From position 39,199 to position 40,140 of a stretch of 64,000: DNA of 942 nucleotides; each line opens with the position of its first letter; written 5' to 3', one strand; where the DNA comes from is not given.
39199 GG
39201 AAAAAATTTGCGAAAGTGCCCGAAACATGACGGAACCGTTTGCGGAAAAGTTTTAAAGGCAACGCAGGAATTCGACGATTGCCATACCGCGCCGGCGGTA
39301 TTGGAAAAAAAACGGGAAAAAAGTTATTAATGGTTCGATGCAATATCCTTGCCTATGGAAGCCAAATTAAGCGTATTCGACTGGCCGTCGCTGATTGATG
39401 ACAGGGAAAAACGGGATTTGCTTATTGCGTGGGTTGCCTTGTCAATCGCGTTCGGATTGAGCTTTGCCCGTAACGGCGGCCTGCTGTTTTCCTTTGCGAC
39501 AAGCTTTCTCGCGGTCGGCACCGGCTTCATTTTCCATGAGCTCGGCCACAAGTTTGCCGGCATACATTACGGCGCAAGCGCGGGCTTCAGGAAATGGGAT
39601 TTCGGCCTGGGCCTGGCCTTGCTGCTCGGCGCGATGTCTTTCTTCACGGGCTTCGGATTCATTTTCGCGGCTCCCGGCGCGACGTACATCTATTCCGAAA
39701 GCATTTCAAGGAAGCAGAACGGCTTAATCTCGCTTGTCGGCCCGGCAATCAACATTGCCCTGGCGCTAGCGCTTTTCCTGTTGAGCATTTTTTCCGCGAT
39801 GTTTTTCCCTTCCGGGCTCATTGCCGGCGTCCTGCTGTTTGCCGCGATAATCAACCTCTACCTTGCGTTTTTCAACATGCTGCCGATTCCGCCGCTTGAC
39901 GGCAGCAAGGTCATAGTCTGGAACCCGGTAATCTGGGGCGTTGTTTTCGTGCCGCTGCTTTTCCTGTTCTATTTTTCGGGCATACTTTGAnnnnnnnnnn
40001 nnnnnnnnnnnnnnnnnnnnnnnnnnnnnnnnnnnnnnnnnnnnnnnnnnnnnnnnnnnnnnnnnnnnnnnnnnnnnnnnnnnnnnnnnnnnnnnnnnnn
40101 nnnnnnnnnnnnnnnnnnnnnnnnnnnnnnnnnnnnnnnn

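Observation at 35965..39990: Second pilin-like gene block (six class III signal-peptide proteins) flanked by an ArsR-type membrane regulator and an M50 site-2 protease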

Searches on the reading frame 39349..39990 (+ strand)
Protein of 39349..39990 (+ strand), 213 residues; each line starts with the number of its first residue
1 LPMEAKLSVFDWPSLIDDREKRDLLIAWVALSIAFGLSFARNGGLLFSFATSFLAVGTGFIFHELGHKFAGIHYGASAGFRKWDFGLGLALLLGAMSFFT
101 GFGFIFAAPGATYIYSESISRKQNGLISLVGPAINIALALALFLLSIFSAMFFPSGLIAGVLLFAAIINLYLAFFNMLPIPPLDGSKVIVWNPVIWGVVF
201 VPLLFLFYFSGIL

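Call 3: search_protein_families(library=pfam, max_evalue=0.1, proteins=[window:39349-39990:+])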
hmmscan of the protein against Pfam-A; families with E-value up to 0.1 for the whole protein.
window:39349-39990:+ (213 aa): 1 family
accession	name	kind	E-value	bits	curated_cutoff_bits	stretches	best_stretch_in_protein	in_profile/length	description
PF02163.28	Peptidase_M50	-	6.5e-13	49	27.2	2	159-189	160-190/221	Peptidase family M50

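Call 12: search_protein_families(library=ncbifam, max_evalue=0.01, proteins=[window:39355-39990:+])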
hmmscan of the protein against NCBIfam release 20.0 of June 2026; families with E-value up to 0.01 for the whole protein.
window:39355-39990:+ (211 aa): 1 family
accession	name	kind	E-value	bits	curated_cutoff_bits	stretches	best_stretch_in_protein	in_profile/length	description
NF041501.1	cola_mem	domain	1.9e-05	23.8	150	1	28-207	83-276/312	FGLLP motif-containing membrane protein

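Call 26: find_homologous_proteins(query=window:39355-39990:+, max_evalue=0.001)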
Query window:39355-39990:+ (211 aa): 1709 proteins with E <= 0.001 among 8000 candidates; the best 120 are listed.
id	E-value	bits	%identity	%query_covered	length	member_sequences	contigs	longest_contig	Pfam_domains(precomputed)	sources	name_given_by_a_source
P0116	3.0e-117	408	91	100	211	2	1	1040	PF02163.29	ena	-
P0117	2.8e-108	379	83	100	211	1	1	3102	PF02163.29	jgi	-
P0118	4.8e-59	218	94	51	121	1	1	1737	PF02163.29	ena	-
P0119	4.3e-51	192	50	89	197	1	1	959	PF02163.29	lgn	-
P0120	2.4e-47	180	48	92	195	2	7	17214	PF02163.29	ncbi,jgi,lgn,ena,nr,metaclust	ncbi:MAG: hypothetical protein COT15_00960 [Candidatus Diapherotrites archaeon CG08_land_8_20_14_0_2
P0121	2.6e-47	180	47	92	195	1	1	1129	PF02163.29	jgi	jgi:Zn-dependent protease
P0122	6.1e-47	178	48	92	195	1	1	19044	PF02163.29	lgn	-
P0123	2.8e-46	176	48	85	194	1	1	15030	PF02163.29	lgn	-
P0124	2.5e-45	173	44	99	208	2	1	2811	PF02163.29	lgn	-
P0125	2.2e-44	170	50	92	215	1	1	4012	PF02163.29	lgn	-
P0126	2.3e-44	170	50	89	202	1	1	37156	PF02163.29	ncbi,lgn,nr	ncbi:MAG: site-2 protease family protein [Candidatus Diapherotrites archaeon]|nr:site-2 protease fam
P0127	7.4e-44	168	48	92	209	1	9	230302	PF02163.29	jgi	-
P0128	1.7e-43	167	49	92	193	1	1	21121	PF02163.29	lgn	-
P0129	2.5e-43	167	46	87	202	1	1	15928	PF02163.29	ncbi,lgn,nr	ncbi:MAG: site-2 protease family protein [Candidatus Diapherotrites archaeon]|nr:site-2 protease fam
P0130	2.8e-43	166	48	86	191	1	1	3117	PF02163.29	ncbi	-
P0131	4.1e-43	166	47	85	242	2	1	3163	PF02163.29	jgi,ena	-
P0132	4.3e-43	166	47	90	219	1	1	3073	PF02163.29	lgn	-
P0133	3.6e-42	163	45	92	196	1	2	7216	PF02163.29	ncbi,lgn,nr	ncbi:MAG: site-2 protease family protein [Candidatus ainarchaeum sp.]|nr:site-2 protease family prot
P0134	4.2e-42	163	47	95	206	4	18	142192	PF02163.29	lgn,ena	-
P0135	5.9e-42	162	48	91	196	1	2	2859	PF02163.29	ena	-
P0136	1.5e-41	161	47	92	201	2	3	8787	PF02163.29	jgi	jgi:Zn-dependent protease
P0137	1.5e-41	161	48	89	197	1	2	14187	PF02163.29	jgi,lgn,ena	-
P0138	1.6e-41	161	45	92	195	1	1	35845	PF02163.29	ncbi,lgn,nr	ncbi:MAG: site-2 protease family protein [Candidatus ainarchaeum sp.]|nr:site-2 protease family prot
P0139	1.7e-41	161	46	92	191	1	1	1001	PF02163.29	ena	-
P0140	3.2e-41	160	46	91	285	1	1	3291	PF02163.29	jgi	jgi:Zn-dependent protease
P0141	4.1e-41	159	49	85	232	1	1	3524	PF02163.29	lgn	-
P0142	4.9e-41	159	48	87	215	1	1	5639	PF02163.29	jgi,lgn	jgi:Zn-dependent protease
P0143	7.6e-41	158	48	84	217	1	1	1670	PF02163.29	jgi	jgi:Zn-dependent protease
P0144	8.6e-41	158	53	81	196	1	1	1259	PF02163.29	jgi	-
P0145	8.9e-41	158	45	91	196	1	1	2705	PF02163.29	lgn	-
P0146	1.3e-40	158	49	84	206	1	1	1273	PF02163.29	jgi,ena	-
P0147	2.3e-40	157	47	92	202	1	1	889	PF02163.29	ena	-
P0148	2.3e-40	157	46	92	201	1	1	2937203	PF02163.29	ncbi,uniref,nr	ncbi:peptidase M50 family [Methanobrevibacter ruminantium M1]|uniref:Peptidase M50 family n=1 Tax=Me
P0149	2.6e-40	157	46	92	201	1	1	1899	PF02163.29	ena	-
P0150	2.7e-40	157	46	92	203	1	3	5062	PF02163.29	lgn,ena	-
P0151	3.0e-40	156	46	92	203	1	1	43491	PF02163.29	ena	-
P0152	3.0e-40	156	47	86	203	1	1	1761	PF02163.29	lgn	-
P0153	4.0e-40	156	47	86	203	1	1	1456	PF02163.29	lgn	-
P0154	4.0e-40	156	48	87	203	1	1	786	PF02163.29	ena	-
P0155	4.1e-40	156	48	86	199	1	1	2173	PF02163.29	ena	-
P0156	5.1e-40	156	46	87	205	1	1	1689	PF02163.29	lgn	-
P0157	5.1e-40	156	45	87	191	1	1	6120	PF02163.29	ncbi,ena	-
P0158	6.6e-40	155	43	91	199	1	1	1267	PF02163.29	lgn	-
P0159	8.1e-40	155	48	84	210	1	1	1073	PF02163.29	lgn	-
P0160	8.3e-40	155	50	91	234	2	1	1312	PF02163.29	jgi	jgi:Zn-dependent protease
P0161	1.1e-39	155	46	85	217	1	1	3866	PF02163.29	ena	-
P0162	1.2e-39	154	46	86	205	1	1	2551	PF02163.29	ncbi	-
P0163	1.2e-39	154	45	92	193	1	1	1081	PF02163.29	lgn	-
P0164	1.5e-39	154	47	92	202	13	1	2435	PF02163.29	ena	-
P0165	1.7e-39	154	48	88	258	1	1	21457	PF02163.29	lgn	-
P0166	1.9e-39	154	48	87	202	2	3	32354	PF02163.29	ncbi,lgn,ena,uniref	ncbi:site-2 protease family protein [uncultured Methanobrevibacter sp.]|uniref:site-2 protease famil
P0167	2.1e-39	154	46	92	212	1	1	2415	PF02163.29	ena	-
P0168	2.2e-39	154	45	92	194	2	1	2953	PF02163.29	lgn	-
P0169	2.2e-39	154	43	92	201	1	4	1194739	PF02163.29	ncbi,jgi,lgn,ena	-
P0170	2.2e-39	154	43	87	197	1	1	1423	PF02163.29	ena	-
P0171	2.3e-39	154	45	94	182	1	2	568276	PF02163.29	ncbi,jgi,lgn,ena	-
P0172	3.1e-39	153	45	92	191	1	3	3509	PF02163.29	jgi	jgi:Zn-dependent protease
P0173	3.4e-39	153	45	91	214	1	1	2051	PF02163.29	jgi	jgi:Zn-dependent protease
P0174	3.8e-39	153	47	85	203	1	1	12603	PF02163.29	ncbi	-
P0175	3.8e-39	153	46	87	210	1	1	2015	PF02163.29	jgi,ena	-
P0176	4.4e-39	153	45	92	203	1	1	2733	PF02163.29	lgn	-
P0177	5.3e-39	152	49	90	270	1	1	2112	PF02163.29,PF01428.24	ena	-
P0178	5.6e-39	152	46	86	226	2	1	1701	PF02163.29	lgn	-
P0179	6.3e-39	152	46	92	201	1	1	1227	PF02163.29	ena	-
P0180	6.4e-39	152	47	94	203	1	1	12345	PF02163.29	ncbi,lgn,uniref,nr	ncbi:MAG: site-2 protease family protein [Candidatus Diapherotrites archaeon]|uniref:Site-2 protease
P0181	8.5e-39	152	46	92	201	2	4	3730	PF02163.29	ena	-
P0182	1.1e-38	151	48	90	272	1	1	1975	PF02163.29,PF01428.24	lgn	-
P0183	1.5e-38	151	45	88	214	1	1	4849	PF02163.29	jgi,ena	-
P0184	1.5e-38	151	45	88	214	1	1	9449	PF02163.29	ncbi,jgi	-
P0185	1.6e-38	151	47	91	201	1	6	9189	PF02163.29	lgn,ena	-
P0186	2.0e-38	150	45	92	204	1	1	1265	PF02163.29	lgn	-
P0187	2.4e-38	150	47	91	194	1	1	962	PF02163.29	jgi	-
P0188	2.5e-38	150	46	92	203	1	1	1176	PF02163.29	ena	-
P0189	3.3e-38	150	45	91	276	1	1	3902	PF02163.29,PF01428.24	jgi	jgi:Zn-dependent protease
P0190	3.9e-38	150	44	91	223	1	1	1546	PF02163.29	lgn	-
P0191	4.1e-38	149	54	71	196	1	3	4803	PF02163.29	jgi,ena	-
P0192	5.0e-38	149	46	91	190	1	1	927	PF02163.29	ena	-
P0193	8.9e-38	148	45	91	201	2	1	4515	PF02163.29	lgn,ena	-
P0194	9.0e-38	148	47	91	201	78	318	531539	PF02163.29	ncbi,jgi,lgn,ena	jgi:Zn-dependent protease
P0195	9.8e-38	148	48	90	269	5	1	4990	PF02163.29,PF01428.24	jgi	-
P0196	1.1e-37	148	46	92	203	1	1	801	PF02163.29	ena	-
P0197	1.2e-37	148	41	91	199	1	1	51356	PF02163.29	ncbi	ncbi:MAG: site-2 protease family protein [Candidatus Diapherotrites archaeon]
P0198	1.2e-37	148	44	91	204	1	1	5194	PF02163.29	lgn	-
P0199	1.9e-37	147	46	92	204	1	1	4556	PF02163.29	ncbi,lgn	-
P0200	1.9e-37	147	48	73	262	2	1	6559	PF02163.29,PF01428.24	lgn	-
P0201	2.0e-37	147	46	84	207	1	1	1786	PF02163.29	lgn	-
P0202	2.4e-37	147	45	88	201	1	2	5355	PF02163.29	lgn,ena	-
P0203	2.6e-37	147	48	87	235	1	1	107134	PF02163.29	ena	-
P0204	2.6e-37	147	43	91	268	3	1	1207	PF02163.29,PF01428.24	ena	-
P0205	2.7e-37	147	47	92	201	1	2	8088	PF02163.29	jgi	-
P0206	3.1e-37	147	45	88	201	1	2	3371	PF02163.29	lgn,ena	-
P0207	3.3e-37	147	44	92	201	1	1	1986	PF02163.29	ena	-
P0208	3.4e-37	146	46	92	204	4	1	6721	PF02163.29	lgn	-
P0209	3.5e-37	146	44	88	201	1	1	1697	PF02163.29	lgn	-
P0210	3.6e-37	146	46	91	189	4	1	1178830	PF02163.29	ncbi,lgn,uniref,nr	ncbi:MAG: Zn-dependent protease [Candidatus Fermentimicrarchaeum limneticum]|uniref:Zn-dependent pro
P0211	3.7e-37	146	46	92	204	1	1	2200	PF02163.29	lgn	-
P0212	3.9e-37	146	45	92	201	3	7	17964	PF02163.29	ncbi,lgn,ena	-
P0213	4.0e-37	146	43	92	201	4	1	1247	PF02163.29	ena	-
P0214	4.1e-37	146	46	91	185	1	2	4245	PF02163.29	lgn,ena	-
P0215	5.0e-37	146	45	91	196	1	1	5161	PF02163.29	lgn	-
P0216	5.2e-37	146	43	92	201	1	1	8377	PF02163.29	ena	-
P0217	5.2e-37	146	46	90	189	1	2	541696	PF02163.29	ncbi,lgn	ncbi:MAG: site-2 protease family protein [Candidatus Micrarchaeia archaeon]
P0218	5.7e-37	146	46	87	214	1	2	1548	PF02163.29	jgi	jgi:Zn-dependent protease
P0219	5.8e-37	146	47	90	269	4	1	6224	PF02163.29,PF01428.24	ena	-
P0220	6.2e-37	146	47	91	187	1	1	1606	PF02163.29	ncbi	-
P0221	7.0e-37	145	48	77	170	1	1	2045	PF02163.29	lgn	-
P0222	7.1e-37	145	46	97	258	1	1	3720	PF02163.29,PF01428.24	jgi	jgi:Zn-dependent protease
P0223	7.5e-37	145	48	84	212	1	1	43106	PF02163.29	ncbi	-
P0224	7.5e-37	145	45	92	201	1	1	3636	PF02163.29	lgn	-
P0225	8.4e-37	145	44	88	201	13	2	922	PF02163.29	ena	-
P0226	9.0e-37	145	44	92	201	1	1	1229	PF02163.29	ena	-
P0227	9.2e-37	145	44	88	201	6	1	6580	PF02163.29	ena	-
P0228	9.2e-37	145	46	92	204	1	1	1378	PF02163.29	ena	-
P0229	9.4e-37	145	45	91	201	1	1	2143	PF02163.29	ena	-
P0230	1.0e-36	145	46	92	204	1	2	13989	PF02163.29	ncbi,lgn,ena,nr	ncbi:MAG: site-2 protease family protein [archaeon]|nr:site-2 protease family protein [archaeon]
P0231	1.2e-36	145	45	93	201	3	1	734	PF02163.29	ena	-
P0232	1.6e-36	144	49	75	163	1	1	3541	PF02163.29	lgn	-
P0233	1.6e-36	144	42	93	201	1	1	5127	PF02163.29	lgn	-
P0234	1.7e-36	144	44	91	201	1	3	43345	PF02163.29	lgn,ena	-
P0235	1.8e-36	144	42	91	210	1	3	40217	PF02163.29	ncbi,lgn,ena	ncbi:MAG: site-2 protease family protein [archaeon]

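Call 27: find_encoding_contigs(protein=P0148, flank=5000, max_places=1)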
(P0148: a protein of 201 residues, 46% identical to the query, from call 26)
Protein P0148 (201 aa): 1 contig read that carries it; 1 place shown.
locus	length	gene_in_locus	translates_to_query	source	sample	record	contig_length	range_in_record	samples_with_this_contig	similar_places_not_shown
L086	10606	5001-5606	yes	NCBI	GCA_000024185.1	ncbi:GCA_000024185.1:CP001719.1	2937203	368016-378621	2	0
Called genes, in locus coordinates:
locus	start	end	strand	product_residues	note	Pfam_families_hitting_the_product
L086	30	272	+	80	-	PF01381:HTH_3, PF12844:HTH_19, PF13560:HTH_31 (weak)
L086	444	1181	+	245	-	PF13197:DUF4013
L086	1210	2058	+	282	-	PF13197:DUF4013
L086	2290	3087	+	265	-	-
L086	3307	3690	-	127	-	-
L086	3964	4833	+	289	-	PF02517:Rce1-like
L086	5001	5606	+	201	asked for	PF02163:Peptidase_M50 (weak)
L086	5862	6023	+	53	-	PF03911:Sec61_beta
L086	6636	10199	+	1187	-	PF03833:PolC_DP2_N, PF24844:PolC_DP2_central, PF24846:PolC_DP2_cat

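Call 28: find_encoding_contigs(protein=P0210, flank=5000, max_places=1)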
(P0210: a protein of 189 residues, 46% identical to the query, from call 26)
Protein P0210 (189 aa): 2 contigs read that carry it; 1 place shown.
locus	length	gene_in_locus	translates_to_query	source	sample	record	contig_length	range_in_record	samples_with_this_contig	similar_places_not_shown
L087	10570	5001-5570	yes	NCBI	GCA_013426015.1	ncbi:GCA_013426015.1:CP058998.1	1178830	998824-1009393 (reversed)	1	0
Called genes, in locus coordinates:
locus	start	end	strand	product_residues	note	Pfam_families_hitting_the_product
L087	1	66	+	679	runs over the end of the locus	PF01751:Toprim, PF01131:Topoisom_bac, PF01396:Zn_ribbon_Top1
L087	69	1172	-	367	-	PF01385:OrfB_IS605, PF07282:Cas12f1-like_TNB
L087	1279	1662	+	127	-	PF00293:NUDIX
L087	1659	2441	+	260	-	PF05833:NFACT_N, PF05670:NFACT-R_1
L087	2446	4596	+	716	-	PF02359:CDC48_N, PF02933:CDC48_2, PF13191:AAA_16 (weak), PF00004:AAA, PF05496:RuvB_N, PF17862:AAA_lid_3, PF00004:AAA, PF17862:AAA_lid_3, +19 more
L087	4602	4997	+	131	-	-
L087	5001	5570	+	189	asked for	PF02163:Peptidase_M50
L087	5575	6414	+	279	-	PF01261:AP_endonuc_2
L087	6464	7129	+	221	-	-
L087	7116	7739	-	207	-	PF00551:Formyl_trans_N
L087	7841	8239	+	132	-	PF23621:BP74_N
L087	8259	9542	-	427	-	PF08245:Mur_ligase_M, PF02875:Mur_ligase_C, PF27239:FOL3_C (weak)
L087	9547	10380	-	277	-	PF00763:THF_DHG_CYH, PF02882:THF_DHG_CYH_C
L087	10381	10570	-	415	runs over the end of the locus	PF00464:SHMT, PF00155:Aminotran_1_2 (weak)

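Call 29: find_encoding_contigs(protein=P0194, flank=5000, max_places=2)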
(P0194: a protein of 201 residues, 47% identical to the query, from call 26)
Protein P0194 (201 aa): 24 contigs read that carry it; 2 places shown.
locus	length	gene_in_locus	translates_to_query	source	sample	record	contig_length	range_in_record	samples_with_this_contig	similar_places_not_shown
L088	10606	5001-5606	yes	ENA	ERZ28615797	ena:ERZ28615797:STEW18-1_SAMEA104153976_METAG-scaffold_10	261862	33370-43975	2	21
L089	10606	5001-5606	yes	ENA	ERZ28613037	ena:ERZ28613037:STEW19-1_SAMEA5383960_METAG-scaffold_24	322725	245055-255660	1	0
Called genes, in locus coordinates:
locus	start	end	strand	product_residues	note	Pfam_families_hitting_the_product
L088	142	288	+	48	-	PF13248:Zn_ribbon_3 (weak), PF24463:DUF7577 (faint), PF13240:Zn_Ribbon_1 (weak)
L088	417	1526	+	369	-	PF13197:DUF4013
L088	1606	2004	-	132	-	-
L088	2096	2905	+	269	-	PF02517:Rce1-like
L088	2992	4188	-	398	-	PF00149:Metallophos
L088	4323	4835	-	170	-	PF14512:TM1586_NiRdase (weak), PF00881:Nitroreductase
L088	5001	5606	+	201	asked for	PF02163:Peptidase_M50 (weak)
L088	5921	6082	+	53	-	PF03911:Sec61_beta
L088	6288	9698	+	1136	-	PF03833:PolC_DP2_N, PF24844:PolC_DP2_central, PF24846:PolC_DP2_cat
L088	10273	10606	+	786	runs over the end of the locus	PF03477:ATP-cone (weak), PF13597:NRDD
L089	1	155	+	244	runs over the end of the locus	PF13197:DUF4013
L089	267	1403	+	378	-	PF13197:DUF4013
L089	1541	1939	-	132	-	-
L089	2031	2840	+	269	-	PF02517:Rce1-like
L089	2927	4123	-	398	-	PF00149:Metallophos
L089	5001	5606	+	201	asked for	PF02163:Peptidase_M50 (weak)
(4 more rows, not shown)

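Call 45: find_encoding_contigs(protein=P0169, flank=5000, max_places=1)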
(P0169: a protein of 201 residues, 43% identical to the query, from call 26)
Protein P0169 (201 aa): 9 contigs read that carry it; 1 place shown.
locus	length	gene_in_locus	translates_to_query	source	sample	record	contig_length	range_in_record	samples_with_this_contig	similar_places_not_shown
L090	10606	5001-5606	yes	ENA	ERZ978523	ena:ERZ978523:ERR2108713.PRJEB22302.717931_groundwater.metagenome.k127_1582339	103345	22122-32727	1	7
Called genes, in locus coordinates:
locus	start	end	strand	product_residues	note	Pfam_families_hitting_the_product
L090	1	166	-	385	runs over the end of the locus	PF13433:Peripla_BP_5, PF13458:Peripla_BP_6, PF01094:ANF_receptor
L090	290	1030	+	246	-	PF01978:TrmB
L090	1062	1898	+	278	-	PF01261:AP_endonuc_2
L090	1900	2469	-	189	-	-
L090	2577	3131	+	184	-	-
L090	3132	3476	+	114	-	-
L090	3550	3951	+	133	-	-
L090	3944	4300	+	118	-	-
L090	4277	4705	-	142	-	-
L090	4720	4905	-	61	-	-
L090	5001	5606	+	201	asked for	PF02163:Peptidase_M50 (weak)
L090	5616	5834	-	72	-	PF01428:zf-AN1 (weak)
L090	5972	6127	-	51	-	-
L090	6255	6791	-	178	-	-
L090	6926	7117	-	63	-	-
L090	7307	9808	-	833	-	PF02359:CDC48_N, PF02933:CDC48_2, PF05496:RuvB_N (weak), PF00004:AAA, PF07724:AAA_2 (weak), PF17862:AAA_lid_3, PF00004:AAA, PF17862:AAA_lid_3, +23 more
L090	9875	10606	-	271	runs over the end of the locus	PF05833:NFACT_N (faint), PF05670:NFACT-R_1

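Call 46: find_encoding_contigs(protein=P0171, flank=5000, max_places=1)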
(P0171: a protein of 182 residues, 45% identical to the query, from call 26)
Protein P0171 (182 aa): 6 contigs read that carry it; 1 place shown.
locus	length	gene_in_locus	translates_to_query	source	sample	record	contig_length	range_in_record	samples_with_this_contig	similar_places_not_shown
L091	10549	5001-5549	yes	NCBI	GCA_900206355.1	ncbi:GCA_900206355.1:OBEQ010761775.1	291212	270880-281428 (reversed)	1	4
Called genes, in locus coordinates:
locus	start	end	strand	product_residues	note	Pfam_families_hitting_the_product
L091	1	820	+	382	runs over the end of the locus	PF01926:MMR_HSR1, PF08438:YGR210-like_G4, PF02824:TGS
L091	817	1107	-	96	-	-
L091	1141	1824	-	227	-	PF23435:DUF7121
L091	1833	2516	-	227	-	-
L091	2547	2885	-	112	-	-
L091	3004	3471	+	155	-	-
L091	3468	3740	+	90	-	-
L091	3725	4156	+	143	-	-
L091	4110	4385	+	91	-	-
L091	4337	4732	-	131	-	-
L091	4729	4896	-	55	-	PF04021:Class_IIIsignal (weak)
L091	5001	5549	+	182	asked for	PF02163:Peptidase_M50 (weak)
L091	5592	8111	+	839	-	PF17900:Peptidase_M1_N, PF01433:Peptidase_M1, PF11838:ERAP1_C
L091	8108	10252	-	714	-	PF02359:CDC48_N, PF06068:TIP49 (faint), PF02933:CDC48_2, PF05496:RuvB_N, PF00004:AAA, PF17862:AAA_lid_3, PF00004:AAA, PF17862:AAA_lid_3, +21 more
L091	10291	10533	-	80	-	-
